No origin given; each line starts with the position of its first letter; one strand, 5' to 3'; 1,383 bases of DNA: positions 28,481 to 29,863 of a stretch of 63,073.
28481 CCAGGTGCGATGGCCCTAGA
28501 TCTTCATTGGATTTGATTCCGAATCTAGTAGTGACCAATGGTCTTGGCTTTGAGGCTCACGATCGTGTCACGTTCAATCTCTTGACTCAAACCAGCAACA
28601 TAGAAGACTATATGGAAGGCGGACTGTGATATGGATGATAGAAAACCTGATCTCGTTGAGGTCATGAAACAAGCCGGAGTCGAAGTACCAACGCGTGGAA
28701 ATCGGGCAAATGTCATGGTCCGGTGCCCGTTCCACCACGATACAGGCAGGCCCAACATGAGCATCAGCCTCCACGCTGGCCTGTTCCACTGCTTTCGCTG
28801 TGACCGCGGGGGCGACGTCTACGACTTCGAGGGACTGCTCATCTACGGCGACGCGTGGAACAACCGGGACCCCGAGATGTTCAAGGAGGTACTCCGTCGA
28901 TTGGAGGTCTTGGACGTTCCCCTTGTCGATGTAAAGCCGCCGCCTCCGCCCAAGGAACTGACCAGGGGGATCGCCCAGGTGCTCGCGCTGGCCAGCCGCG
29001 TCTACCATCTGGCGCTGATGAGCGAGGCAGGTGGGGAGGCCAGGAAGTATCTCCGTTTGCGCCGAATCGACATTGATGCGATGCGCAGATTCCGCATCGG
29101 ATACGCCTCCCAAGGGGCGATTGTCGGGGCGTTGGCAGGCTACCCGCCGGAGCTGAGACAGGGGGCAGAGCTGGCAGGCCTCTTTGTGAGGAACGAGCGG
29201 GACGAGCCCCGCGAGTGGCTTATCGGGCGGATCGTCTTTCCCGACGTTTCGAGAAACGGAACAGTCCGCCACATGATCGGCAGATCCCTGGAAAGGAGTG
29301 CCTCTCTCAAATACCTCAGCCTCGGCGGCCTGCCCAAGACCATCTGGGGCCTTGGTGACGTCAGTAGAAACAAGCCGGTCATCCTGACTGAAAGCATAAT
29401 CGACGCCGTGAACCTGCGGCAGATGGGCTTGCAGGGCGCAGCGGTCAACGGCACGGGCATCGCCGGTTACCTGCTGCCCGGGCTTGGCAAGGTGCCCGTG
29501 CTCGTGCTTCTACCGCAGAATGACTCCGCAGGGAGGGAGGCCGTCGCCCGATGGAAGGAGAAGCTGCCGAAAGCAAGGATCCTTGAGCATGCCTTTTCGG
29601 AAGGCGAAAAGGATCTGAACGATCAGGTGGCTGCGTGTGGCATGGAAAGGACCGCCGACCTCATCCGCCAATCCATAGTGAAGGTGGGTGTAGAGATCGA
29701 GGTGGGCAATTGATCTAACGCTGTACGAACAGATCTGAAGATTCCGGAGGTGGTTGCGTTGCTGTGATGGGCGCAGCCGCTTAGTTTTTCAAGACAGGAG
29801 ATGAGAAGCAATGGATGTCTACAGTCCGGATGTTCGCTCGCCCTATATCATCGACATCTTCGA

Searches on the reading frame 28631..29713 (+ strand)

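Call 36: search_protein_families(library=pfam, proteins=[window:28631-29713:+], max_evalue=0.01)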
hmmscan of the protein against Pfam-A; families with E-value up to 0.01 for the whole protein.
window:28631-29713:+ (360 aa): 3 families
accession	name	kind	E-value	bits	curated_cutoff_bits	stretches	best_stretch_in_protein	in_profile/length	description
PF08275.17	DNAG_N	-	6.4e-11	42.9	26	1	125-229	2-107/128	DNA primase catalytic core, N-terminal domain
PF01807.25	Zn_ribbon_DnaG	-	2.4e-09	37.3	24.9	1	6-66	13-69/98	CHC2 zinc finger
PF13155.12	Toprim_2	-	7.6e-06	26.6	22.1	1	251-332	1-87/88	Toprim-like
